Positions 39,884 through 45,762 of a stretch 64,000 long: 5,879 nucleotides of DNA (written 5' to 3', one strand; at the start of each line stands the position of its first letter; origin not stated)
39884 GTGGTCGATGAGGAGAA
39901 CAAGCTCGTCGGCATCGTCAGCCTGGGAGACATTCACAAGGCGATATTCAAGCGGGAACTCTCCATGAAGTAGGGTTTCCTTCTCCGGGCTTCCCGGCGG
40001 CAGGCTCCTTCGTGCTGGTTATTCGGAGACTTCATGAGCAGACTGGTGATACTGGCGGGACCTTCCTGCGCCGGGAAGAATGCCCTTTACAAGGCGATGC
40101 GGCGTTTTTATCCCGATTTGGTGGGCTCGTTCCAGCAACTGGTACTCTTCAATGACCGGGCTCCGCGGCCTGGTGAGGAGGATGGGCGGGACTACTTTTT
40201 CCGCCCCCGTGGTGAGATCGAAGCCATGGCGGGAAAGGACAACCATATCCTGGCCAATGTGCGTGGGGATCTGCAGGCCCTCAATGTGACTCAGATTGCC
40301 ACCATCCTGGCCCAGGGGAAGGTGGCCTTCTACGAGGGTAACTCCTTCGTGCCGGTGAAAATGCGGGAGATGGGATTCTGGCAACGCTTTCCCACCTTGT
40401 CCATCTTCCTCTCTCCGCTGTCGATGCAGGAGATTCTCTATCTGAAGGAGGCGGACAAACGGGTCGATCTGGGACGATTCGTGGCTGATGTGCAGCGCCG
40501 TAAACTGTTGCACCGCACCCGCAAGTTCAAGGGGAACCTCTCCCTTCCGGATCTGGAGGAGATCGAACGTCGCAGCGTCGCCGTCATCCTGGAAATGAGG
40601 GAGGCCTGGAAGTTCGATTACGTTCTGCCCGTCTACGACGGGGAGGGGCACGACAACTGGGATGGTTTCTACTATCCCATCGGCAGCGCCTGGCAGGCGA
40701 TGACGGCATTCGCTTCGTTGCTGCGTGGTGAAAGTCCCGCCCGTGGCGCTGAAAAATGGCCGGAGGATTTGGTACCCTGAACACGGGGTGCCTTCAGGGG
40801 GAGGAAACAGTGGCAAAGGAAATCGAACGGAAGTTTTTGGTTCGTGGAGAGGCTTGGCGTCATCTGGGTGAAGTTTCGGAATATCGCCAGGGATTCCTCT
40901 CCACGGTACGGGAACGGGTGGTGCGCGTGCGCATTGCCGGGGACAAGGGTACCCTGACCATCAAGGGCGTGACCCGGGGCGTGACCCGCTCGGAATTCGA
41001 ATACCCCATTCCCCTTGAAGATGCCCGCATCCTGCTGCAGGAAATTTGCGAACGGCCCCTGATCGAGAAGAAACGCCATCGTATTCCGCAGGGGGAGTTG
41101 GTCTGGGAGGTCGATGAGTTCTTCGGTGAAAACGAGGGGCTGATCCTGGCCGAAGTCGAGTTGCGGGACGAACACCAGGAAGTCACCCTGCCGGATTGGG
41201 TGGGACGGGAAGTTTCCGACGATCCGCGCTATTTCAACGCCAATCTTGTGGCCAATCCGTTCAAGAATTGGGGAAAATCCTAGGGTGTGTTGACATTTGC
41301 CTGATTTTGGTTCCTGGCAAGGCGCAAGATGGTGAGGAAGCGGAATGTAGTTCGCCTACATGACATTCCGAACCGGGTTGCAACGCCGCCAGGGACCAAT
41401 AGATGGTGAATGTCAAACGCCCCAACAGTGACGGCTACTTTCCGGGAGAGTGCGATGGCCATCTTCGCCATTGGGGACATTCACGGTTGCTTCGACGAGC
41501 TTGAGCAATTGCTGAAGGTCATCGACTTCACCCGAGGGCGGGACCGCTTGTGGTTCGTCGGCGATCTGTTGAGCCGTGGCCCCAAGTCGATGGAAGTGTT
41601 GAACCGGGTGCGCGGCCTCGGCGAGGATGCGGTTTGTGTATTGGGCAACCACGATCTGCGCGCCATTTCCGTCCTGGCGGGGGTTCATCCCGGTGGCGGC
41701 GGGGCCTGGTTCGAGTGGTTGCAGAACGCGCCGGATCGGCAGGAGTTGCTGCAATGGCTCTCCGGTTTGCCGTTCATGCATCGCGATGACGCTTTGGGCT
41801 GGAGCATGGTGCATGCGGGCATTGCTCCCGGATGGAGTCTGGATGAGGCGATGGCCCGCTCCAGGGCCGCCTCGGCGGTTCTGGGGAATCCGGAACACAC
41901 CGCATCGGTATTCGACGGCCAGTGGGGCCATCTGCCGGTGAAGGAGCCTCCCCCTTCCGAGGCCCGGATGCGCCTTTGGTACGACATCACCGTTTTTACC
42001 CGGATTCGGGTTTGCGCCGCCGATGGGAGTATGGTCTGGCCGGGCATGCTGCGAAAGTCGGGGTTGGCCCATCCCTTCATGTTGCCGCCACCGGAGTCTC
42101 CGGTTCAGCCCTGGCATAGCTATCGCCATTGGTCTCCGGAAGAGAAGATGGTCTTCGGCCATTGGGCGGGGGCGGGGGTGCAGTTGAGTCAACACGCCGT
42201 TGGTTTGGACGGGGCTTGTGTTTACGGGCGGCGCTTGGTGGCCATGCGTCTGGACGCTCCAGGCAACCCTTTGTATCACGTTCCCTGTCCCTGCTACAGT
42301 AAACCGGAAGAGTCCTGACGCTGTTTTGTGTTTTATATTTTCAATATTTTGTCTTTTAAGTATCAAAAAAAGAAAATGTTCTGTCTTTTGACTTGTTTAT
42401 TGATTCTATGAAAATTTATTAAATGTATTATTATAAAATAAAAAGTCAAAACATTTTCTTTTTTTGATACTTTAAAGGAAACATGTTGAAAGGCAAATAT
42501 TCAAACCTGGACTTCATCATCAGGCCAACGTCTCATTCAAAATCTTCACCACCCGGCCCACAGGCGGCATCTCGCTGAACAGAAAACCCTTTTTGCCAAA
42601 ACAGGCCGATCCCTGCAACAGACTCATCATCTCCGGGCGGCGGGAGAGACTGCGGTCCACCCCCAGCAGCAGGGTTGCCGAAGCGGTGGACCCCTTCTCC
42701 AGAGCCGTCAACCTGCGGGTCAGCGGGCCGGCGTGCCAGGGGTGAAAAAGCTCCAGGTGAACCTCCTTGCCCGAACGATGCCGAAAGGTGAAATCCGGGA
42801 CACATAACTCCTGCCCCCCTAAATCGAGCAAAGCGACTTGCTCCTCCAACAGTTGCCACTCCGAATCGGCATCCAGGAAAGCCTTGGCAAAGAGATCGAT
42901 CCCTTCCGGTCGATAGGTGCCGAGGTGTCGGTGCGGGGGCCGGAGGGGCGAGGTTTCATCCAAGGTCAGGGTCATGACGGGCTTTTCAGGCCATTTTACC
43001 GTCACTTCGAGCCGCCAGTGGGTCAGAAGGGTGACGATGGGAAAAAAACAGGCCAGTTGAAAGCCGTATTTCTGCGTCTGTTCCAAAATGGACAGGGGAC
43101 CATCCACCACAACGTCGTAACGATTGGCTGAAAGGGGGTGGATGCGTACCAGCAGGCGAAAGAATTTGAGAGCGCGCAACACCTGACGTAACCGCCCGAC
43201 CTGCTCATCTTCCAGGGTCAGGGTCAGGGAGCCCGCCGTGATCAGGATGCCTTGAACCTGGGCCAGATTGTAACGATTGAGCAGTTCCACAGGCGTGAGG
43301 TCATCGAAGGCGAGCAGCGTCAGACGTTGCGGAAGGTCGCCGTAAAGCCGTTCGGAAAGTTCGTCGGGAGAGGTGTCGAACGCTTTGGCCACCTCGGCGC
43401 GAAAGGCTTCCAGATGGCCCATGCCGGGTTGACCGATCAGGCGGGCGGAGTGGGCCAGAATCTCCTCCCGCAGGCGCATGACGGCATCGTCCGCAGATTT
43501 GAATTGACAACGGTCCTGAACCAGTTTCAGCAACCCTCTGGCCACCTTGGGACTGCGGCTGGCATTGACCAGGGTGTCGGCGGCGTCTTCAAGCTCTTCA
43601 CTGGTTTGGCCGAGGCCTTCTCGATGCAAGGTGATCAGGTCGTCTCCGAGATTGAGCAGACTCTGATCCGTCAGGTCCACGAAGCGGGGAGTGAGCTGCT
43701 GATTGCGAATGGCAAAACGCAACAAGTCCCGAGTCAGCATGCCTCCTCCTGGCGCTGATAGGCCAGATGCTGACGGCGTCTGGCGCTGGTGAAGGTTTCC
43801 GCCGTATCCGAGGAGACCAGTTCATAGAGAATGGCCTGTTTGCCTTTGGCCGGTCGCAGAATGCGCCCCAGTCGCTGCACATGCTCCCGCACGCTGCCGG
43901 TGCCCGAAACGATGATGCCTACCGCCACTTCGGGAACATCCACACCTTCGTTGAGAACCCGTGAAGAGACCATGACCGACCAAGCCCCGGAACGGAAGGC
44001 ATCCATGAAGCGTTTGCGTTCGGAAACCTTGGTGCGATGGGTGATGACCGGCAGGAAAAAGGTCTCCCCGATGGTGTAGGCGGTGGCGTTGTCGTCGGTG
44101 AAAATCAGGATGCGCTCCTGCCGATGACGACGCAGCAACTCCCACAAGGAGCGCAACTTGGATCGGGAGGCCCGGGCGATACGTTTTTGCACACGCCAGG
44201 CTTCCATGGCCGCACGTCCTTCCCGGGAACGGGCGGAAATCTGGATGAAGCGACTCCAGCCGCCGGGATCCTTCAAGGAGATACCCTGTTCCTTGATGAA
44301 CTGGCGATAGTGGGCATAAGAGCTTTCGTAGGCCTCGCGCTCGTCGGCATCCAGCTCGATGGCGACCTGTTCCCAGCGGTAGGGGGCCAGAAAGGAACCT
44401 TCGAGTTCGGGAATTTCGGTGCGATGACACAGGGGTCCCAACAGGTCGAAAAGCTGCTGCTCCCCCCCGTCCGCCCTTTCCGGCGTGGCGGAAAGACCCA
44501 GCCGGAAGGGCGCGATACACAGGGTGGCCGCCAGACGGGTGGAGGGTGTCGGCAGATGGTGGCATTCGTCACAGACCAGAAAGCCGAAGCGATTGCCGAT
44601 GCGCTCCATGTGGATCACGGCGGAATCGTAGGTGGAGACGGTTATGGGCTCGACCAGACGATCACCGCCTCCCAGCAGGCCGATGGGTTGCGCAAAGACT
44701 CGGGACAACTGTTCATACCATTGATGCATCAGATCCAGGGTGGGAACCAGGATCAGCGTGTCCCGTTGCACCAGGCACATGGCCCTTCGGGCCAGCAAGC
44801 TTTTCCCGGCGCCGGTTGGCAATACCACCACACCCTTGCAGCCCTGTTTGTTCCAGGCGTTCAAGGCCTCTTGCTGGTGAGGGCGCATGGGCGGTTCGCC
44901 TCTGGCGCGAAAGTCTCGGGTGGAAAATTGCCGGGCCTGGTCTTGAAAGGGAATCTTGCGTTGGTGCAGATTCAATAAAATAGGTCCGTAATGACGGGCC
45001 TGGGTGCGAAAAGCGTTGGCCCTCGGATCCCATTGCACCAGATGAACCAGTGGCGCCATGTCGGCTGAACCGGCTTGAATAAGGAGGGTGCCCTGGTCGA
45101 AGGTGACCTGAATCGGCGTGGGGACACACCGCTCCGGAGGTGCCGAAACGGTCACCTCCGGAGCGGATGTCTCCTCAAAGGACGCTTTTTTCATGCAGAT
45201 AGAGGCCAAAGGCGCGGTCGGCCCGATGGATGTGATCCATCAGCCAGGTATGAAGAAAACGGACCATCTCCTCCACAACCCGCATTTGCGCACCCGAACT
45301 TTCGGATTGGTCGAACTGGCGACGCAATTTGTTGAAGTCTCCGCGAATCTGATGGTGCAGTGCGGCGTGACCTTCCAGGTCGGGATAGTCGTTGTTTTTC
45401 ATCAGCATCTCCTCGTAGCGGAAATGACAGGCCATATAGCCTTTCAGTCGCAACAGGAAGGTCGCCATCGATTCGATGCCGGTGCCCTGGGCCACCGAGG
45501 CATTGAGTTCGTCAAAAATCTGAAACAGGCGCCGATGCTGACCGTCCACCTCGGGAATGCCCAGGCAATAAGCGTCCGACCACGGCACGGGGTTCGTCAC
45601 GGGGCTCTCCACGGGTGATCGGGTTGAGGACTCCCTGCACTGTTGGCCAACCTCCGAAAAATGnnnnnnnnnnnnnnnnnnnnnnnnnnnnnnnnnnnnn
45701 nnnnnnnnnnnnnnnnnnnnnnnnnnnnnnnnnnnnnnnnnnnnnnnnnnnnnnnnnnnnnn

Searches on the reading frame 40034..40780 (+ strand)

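Call 85: search_protein_families(library=pfam, proteins=[window:40034-40780:+], max_evalue=0.0001)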
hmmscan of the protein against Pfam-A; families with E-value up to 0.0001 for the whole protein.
window:40034-40780:+ (248 aa): 1 family
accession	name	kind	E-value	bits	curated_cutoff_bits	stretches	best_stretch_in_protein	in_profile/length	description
PF00625.27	Guanylate_kin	-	7.1e-11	42.6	25.2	1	2-102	2-100/182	Guanylate kinase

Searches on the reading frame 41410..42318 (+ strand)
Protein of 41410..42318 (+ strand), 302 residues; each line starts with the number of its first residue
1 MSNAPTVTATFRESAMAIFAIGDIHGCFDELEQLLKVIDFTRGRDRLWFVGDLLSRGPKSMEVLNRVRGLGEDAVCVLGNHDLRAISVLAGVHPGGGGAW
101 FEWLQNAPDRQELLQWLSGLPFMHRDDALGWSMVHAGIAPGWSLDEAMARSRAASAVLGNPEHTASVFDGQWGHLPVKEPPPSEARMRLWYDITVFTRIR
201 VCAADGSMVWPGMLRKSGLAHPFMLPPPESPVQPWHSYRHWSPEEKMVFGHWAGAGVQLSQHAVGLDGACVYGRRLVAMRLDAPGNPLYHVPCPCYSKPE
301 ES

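Call 85: search_protein_families(library=pfam, proteins=[window:41410-42318:+], max_evalue=0.0001)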
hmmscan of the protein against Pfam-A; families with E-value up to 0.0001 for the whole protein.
window:41410-42318:+ (302 aa): 2 families
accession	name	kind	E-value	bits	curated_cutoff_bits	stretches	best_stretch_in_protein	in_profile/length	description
PF00149.33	Metallophos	-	3.3e-13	50.9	21.5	1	16-137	1-116/191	Calcineurin-like phosphoesterase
PF12850.12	Metallophos_2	-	7.3e-05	23.3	27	0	16-90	1-60/154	Calcineurin-like phosphoesterase superfamily domain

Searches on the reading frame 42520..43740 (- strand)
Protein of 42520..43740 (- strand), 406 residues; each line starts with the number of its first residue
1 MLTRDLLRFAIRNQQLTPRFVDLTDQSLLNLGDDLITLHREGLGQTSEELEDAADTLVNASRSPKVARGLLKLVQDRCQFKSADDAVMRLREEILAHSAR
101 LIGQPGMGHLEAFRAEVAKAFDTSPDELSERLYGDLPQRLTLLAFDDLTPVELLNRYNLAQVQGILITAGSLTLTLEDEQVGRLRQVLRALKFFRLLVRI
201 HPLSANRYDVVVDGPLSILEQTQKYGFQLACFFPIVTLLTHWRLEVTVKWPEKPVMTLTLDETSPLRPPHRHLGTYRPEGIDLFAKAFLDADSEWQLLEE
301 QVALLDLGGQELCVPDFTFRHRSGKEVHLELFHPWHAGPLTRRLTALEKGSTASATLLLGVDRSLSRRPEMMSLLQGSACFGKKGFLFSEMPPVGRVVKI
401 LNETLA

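Call 85: search_protein_families(library=pfam, proteins=[window:42520-43740:-], max_evalue=0.0001)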
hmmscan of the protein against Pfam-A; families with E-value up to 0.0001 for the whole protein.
window:42520-43740:- (406 aa): 1 family
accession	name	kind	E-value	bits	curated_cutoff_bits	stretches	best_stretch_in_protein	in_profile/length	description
PF05626.16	DUF790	-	6.4e-69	233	28.8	1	1-369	1-361/387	Protein of unknown function (DUF790)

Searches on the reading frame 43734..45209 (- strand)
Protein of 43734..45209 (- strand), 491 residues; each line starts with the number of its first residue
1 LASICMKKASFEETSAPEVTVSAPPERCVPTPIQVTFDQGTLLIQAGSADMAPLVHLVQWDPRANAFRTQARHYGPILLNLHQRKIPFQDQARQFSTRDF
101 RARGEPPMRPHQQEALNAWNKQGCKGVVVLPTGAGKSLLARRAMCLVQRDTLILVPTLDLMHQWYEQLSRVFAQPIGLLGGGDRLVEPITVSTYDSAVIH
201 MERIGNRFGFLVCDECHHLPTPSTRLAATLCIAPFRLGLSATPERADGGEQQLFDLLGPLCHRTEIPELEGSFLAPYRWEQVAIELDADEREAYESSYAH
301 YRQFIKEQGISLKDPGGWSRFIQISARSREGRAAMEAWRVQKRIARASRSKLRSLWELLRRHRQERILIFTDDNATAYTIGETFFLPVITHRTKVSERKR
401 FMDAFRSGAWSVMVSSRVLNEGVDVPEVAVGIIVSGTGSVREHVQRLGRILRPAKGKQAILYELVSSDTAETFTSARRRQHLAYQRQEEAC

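Call 3: search_protein_families(library=pfam, proteins=[window:43734-45209:-], max_evalue=1)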
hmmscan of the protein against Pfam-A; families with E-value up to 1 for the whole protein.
window:43734-45209:- (491 aa): 8 families
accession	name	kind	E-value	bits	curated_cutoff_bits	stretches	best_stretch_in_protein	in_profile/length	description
PF04851.21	ResIII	-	2.3e-24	86.6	22.5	1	107-245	3-164/164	Type III restriction enzyme, res subunit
PF16203.11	ERCC3_RAD25_C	-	1.5e-18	67.5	27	1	359-485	53-188/248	ERCC3/RAD25/XPB C-terminal helicase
PF00271.37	Helicase_C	-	9.1e-15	55.3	23.5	1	351-452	2-108/110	Helicase conserved C-terminal domain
PF18458.6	XPB_DRD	-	6.5e-14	52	26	1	36-92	2-57/57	Xeroderma pigmentosum group B helicase damage recognition domain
PF00270.35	DEAD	-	2.9e-12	47.1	26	1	109-244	1-161/167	DEAD/DEAH box helicase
PF13401.12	AAA_22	-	0.04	14.7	27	1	127-223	9-100/130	AAA domain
PF13684.11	FakA-like_C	-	0.1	12.4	23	1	103-157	25-79/216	Fatty acid kinase subunit A-like, C-terminal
PF22590.2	Cas3-like_C_2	-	0.13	13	27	1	399-453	49-104/106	CRISPR-associated nuclease/helicase Cas3, C-terminal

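Call 4: search_protein_families(library=ncbifam, proteins=[window:43734-45209:-], max_evalue=1)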
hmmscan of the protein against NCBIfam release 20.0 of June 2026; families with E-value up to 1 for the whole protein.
window:43734-45209:- (491 aa): 34 families (the best 25 are shown)
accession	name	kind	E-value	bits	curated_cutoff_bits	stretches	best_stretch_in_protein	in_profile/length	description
NF045503.1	repair_heli_XPB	equivalog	3.5e-64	217.3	610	2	332-485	386-541/548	DNA repair helicase XPB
TIGR04095.1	dnd_restrict_1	equivalog_domain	2.5e-37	129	600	2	207-469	133-400/451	DNA phosphorothioation system restriction enzyme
TIGR00603.1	rad25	subfamily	1.7e-26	92.7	328.7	2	360-485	492-626/734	DNA repair helicase rad25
NF053632.1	heli_RadD_YejH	equivalog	1.4e-15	56.6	720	2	108-221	3-122/573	DNA repair helicase RadD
NF010337.0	PRK13766.1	equivalog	2.5e-13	49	610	2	357-482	359-497/781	Hef nuclease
TIGR00631.1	uvrb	equivalog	1.8e-09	36.4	750.1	1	388-487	472-578/658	excinuclease ABC subunit UvrB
NF003673.1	PRK05298.1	equivalog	3.4e-09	35.6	743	1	392-486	476-577/653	excinuclease ABC subunit UvrB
TIGR00643.1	recG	equivalog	1.8e-07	30.3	659.4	1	384-435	483-534/629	ATP-dependent DNA helicase RecG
NF008165.0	PRK10917.1-3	equivalog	1.6e-05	23.6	711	1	388-435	514-561/692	ATP-dependent DNA helicase RecG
NF008168.0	PRK10917.2-2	equivalog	2.7e-05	22.6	718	1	392-433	620-661/795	ATP-dependent DNA helicase RecG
NF046051.1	restrict_EcoAI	equivalog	4.3e-05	22.1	550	1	232-453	302-514/768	EcoAI/FtnUII family type I restriction enzme subunit R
NF010338.0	PRK13767.1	equivalog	5e-05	21.7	849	1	390-449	320-381/877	ATP-dependent helicase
NF041063.1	DpdF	equivalog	7.4e-05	21.5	550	1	112-173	145-211/813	protein DpdF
TIGR00614.1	recQ_fam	subfamily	0.00013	20.9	219.8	1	108-169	12-72/470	RecQ family ATP-dependent DNA helicase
NF008167.0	PRK10917.2-1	equivalog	0.00015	20.1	995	1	388-471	565-646/744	ATP-dependent DNA helicase RecG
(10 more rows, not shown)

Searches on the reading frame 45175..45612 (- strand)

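Call 85: search_protein_families(library=pfam, proteins=[window:45175-45612:-], max_evalue=0.0001)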
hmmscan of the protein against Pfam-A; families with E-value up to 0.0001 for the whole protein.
window:45175-45612:- (145 aa): 1 family
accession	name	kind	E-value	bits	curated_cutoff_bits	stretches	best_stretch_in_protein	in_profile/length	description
PF01814.28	Hemerythrin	-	4.3e-18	66.4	25.3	1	18-133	2-121/127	Hemerythrin HHE cation binding domain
